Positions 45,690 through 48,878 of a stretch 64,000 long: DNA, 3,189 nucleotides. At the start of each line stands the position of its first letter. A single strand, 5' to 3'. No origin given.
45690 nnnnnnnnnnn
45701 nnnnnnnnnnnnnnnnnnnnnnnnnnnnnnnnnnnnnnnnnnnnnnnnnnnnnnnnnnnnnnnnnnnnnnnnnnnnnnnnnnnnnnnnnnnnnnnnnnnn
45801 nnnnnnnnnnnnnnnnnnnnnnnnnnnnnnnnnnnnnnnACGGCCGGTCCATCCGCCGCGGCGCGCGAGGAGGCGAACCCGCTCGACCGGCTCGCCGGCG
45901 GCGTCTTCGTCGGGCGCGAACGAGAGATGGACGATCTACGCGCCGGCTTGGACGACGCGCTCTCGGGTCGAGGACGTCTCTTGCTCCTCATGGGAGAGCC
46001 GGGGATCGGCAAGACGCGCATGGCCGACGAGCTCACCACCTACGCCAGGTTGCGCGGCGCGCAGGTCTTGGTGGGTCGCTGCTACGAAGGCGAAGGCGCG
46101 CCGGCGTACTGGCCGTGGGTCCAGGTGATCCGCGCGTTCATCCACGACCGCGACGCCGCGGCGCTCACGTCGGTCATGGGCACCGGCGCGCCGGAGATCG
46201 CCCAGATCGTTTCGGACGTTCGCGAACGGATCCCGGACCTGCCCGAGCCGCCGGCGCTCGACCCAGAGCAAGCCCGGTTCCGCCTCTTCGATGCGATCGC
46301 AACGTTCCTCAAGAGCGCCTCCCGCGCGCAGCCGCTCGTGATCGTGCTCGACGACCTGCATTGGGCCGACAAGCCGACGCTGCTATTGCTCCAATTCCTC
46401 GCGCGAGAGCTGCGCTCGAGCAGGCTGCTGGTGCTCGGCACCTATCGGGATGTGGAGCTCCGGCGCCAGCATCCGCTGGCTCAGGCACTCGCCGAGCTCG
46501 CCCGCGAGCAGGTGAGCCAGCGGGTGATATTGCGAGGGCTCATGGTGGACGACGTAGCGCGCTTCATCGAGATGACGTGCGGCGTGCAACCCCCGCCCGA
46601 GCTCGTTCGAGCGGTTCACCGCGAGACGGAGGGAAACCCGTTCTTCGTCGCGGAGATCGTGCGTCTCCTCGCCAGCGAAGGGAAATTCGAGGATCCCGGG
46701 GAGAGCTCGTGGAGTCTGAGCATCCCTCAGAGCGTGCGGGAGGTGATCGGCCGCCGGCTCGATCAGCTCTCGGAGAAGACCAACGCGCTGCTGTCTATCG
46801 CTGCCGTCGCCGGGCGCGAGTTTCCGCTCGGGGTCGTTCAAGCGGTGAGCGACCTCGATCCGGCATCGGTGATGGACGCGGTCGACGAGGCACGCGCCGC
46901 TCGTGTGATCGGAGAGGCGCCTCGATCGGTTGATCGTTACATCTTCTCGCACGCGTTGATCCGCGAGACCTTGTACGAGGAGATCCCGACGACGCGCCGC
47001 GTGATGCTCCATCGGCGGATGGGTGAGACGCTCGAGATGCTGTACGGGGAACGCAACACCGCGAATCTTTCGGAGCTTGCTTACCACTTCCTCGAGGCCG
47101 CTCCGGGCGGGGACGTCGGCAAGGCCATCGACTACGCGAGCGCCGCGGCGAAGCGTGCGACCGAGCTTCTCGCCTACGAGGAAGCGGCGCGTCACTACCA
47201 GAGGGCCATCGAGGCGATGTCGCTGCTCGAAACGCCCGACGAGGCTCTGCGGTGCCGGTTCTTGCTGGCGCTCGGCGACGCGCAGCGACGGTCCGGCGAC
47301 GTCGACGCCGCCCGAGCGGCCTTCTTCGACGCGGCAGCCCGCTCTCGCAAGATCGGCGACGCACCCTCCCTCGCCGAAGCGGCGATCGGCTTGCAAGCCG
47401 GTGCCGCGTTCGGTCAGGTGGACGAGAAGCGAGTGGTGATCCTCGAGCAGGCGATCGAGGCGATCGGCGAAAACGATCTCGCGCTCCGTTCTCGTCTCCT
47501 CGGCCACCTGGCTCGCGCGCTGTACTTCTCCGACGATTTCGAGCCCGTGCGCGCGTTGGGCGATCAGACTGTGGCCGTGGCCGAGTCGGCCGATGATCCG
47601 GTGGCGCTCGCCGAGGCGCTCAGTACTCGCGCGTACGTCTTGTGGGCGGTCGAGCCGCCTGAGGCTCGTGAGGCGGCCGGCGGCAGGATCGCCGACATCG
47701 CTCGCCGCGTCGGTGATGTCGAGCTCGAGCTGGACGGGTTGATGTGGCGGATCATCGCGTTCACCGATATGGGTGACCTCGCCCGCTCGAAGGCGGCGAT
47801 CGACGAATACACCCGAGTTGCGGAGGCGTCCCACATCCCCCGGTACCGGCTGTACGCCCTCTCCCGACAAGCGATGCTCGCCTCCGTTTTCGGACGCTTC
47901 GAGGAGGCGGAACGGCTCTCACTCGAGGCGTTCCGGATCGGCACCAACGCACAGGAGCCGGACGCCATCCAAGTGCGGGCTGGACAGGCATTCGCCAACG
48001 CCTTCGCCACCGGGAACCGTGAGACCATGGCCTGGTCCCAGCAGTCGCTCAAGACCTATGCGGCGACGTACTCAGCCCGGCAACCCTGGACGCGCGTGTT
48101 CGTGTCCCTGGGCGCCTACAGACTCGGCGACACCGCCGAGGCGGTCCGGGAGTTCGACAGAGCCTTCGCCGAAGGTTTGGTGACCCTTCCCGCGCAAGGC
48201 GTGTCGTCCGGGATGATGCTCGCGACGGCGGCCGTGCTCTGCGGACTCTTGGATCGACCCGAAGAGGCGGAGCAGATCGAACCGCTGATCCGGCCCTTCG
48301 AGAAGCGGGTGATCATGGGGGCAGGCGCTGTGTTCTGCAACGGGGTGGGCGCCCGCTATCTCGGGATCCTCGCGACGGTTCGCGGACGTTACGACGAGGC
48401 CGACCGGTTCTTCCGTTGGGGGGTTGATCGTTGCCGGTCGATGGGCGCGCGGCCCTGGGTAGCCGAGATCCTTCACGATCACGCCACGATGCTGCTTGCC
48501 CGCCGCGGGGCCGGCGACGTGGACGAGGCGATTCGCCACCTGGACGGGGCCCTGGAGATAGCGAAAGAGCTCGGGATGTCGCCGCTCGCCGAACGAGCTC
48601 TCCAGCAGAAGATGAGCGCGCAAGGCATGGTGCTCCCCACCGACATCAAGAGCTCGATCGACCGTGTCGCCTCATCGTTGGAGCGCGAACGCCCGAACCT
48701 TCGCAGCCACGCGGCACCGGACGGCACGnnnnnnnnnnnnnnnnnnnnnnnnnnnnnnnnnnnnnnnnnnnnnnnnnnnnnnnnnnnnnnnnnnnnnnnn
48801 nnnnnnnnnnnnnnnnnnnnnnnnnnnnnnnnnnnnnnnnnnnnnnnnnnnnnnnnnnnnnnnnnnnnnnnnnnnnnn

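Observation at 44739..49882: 1494-aa zinc-ribbon/Ser-Thr kinase/STAND NTPase/TPR/class III cyclase fusion, translationally coupled to a Crp/Fnr cNMP receptor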

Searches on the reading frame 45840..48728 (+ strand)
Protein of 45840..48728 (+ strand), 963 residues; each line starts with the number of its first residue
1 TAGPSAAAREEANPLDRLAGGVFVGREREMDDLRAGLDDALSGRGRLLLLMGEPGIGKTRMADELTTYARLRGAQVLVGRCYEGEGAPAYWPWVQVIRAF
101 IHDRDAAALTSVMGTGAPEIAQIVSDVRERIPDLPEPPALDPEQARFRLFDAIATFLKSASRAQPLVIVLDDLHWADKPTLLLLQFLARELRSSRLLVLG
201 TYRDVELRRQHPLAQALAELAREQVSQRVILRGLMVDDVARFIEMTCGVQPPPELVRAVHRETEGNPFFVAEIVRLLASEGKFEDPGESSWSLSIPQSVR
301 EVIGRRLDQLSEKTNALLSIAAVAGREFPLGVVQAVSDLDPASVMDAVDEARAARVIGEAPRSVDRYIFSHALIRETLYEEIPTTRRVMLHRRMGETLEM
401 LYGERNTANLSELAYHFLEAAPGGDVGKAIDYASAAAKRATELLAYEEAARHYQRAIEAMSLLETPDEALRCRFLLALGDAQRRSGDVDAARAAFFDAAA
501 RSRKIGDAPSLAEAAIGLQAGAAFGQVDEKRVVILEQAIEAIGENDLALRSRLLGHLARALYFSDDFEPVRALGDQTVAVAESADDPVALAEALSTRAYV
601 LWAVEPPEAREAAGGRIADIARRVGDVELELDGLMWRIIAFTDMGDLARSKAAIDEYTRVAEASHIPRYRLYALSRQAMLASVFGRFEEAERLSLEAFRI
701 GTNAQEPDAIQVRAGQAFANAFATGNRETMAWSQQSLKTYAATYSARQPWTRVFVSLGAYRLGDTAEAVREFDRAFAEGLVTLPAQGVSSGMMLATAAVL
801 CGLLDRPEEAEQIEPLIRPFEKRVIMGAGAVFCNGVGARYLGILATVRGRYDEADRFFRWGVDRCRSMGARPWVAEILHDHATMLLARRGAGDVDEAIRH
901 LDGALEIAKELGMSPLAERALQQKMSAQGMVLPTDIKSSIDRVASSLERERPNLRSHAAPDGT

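Call 25: search_solved_structures(query=window:45840-48700:+, max_evalue=0.01)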
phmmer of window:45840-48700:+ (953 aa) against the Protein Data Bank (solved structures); distinct sequences matched with E-value up to 0.01: 0.

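Call 63: predict_structure(alignment_id=A1)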
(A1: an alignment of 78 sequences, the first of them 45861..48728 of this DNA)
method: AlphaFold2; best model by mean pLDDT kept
length: 956 residues; sequences in the alignment: 78
mean_pLDDT: 86.5   pTM: 0.67
mean pLDDT of the five models: 86.5, 86.3, 85.6, 83.8, 83.0
residues with pLDDT >= 90: 540; 70-90: 306; 50-70: 86; < 50: 24
segments of 3 or more residues with pLDDT < 50: 1-14, 281-283, 928-931
pLDDT, mean of each block of 10 residues (from residue 1): 38 50 76 80 70 70 89 79 90 89 91 91 89 86 92 91 90 90 85 75 78 81 68 75 80 74 77 71 58 74 90 92 92 92 87 84 83 90 94 80 91 91 95 88 95 93 96 87 92 97 96 73 94 95 97 86 94 96 97 88 97 97 96 96 98 91 95 98 97 83 88 92 87 73 87 94 95 78 88 97 95 92 92 98 98 98 98 98 96 98 97 94 64 57 68 55
secondary structure, 60 per line:
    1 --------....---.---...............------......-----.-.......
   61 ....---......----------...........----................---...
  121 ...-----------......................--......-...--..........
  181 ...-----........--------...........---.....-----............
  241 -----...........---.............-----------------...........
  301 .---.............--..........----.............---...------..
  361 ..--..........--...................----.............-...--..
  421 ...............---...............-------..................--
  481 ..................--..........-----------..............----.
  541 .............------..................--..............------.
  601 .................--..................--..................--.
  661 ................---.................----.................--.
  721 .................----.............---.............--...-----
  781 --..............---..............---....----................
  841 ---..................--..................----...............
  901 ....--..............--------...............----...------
elements in order (helices of 4 or more, strands of 3 or more residues): H9-12 H20-34 E41-46 H54-64 E68-73 H84-94 H99-114 H118-123 H135-156 E159-164 H171-183 E189-196 H205-215 E219-223 H229-240 H246-256 H260-272 H290-301 H305-317 E320-322 H323-329 H334-346 E350-352 E359-362 H365-374 H377-395 H400-412 H419-435 H439-453 H461-478 H481-498 H501-510 H522-535 H540-553 H560-577 H580-593 H600-617 H620-637 H640-657 H660-676 H680-696 H701-717 H720-737 H742-754 H758-770 H783-796 H800-813 E817-820 E825-829 H830-840 H844-861 H864-881 H886-904 H907-920 H929-943

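Call 65: fold_search(model_id=the predicted structure, library=pdb)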
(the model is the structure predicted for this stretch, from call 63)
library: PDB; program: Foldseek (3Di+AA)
matches with E <= 10: 1642; with E <= 0.001: 145
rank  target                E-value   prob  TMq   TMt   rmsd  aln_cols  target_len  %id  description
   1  6mfv_A                2.4e-12  1.00  0.27  0.35  23.7       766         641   15  Crystal structure of the Signal Transduction ATPase with Numerous Domains (STAND) protein with a tetratricopeptide rep (released 2019-02-20)
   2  8dgc_B                1.6e-09  1.00  0.24  0.14  24.7      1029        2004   13  Avs3 bound to phage PhiV-1 terminase (released 2022-08-03)
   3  8dgc_A                1.7e-09  1.00  0.24  0.14  34.2      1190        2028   13  Avs3 bound to phage PhiV-1 terminase (released 2022-08-03)
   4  9rtt_Q                2.2e-08  1.00  0.24  0.25  30.5       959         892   13  Activated Elongation Complex with IWS1 and ELOF1 (released 2025-09-03)
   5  9hvq_Q                5.5e-08  1.00  0.24  0.25  29.1       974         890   13  Structure of the transcribing Pol II-DSIF-PAF-SPT6-RECQL5 complex (released 2025-07-16)
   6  3sfz                  1.2e-07  1.00  0.18  0.15  24.0       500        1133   15  Crystal structure of full-length murine Apaf-1 (released 2011-08-24)
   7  8bbe_D                2.0e-07  1.00  0.31  0.43  14.8       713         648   12  Structure of the IFT-A complex; IFT-A2 module (released 2022-12-21)
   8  8q9t_E                4.9e-07  1.00  0.23  0.22  30.4      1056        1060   11  CryoEM structure of a S. Cerevisiae Ski238 complex bound to RNA (released 2023-11-29)
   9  7dkh_I                4.9e-07  1.00  0.19  0.20  28.3      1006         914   11  Crystal structure of the Ctr9/Paf1/Cdc73/Rtf1 quaternary complex (released 2021-11-24)
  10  6hc2_A                1.1e-06  1.00  0.14  0.32  15.7       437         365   15  Crystal structure of NuMA/LGN hetero-hexamers (released 2019-05-29)
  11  4m9s_B                1.3e-06  1.00  0.24  0.41   9.1       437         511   16  crystal structure of CED-4 bound CED-3 fragment (released 2013-10-23)
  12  3sf4_C                1.3e-06  1.00  0.15  0.34  15.5       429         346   15  Crystal structure of the complex between the conserved cell polarity proteins Inscuteable and LGN (released 2011-11-23)
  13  6hc2_E                1.4e-06  1.00  0.21  0.47  10.9       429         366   13  Crystal structure of NuMA/LGN hetero-hexamers (released 2019-05-29)
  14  7dkh_A                1.4e-06  1.00  0.23  0.24  29.4       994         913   10  Crystal structure of the Ctr9/Paf1/Cdc73/Rtf1 quaternary complex (released 2021-11-24)
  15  6hc2_C                1.5e-06  1.00  0.15  0.32  15.7       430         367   15  Crystal structure of NuMA/LGN hetero-hexamers (released 2019-05-29)
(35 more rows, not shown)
